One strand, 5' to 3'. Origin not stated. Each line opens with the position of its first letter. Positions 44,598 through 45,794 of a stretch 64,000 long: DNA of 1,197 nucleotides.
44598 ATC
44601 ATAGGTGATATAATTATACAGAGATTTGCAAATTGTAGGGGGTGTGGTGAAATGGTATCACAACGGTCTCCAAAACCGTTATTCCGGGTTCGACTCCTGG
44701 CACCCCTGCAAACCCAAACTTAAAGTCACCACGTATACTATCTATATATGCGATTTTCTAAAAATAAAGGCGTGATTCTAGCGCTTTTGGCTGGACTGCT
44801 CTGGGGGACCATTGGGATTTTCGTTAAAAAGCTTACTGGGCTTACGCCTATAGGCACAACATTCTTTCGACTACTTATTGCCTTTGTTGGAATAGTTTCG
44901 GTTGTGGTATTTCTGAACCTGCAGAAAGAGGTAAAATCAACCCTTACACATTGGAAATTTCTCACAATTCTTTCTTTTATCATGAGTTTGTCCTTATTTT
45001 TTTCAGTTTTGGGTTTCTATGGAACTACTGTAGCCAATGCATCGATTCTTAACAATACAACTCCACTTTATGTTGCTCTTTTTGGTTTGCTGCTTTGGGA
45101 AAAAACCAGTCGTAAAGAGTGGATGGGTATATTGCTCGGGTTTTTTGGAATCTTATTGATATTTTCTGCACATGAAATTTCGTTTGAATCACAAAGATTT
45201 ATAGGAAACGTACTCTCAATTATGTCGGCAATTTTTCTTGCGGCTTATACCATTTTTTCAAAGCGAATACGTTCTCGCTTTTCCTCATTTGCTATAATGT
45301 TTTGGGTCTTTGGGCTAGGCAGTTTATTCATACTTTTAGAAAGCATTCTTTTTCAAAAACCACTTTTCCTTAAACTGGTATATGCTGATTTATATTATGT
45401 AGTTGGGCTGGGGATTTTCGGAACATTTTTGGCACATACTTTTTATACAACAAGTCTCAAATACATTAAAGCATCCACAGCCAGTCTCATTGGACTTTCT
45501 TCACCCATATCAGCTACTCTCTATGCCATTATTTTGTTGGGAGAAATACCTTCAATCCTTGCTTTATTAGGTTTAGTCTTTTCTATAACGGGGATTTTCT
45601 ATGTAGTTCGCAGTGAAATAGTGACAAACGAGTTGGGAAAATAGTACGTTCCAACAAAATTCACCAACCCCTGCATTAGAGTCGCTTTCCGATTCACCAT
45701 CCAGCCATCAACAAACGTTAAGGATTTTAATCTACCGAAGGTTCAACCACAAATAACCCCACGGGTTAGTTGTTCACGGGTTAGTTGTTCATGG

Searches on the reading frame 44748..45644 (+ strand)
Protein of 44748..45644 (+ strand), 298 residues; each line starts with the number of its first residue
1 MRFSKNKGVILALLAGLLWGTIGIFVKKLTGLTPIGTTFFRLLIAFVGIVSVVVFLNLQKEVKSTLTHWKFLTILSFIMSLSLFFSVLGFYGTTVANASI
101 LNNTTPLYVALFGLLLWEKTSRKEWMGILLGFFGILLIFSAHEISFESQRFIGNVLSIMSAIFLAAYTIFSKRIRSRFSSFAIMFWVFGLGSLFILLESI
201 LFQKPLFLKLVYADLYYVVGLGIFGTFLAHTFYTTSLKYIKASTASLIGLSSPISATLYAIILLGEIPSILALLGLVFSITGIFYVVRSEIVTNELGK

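Call 46: search_protein_families(library=pfam, proteins=[window:44748-45644:+], max_evalue=0.001)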
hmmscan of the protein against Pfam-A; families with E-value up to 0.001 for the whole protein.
window:44748-45644:+ (298 aa): 2 families
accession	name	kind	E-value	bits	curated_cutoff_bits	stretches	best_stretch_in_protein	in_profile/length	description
PF00892.27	EamA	-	1e-39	136.4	28.2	2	152-287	2-134/135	EamA-like transporter family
PF03151.22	TPT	-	3.2e-07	30.5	30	1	33-202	30-198/291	Triose-phosphate Transporter family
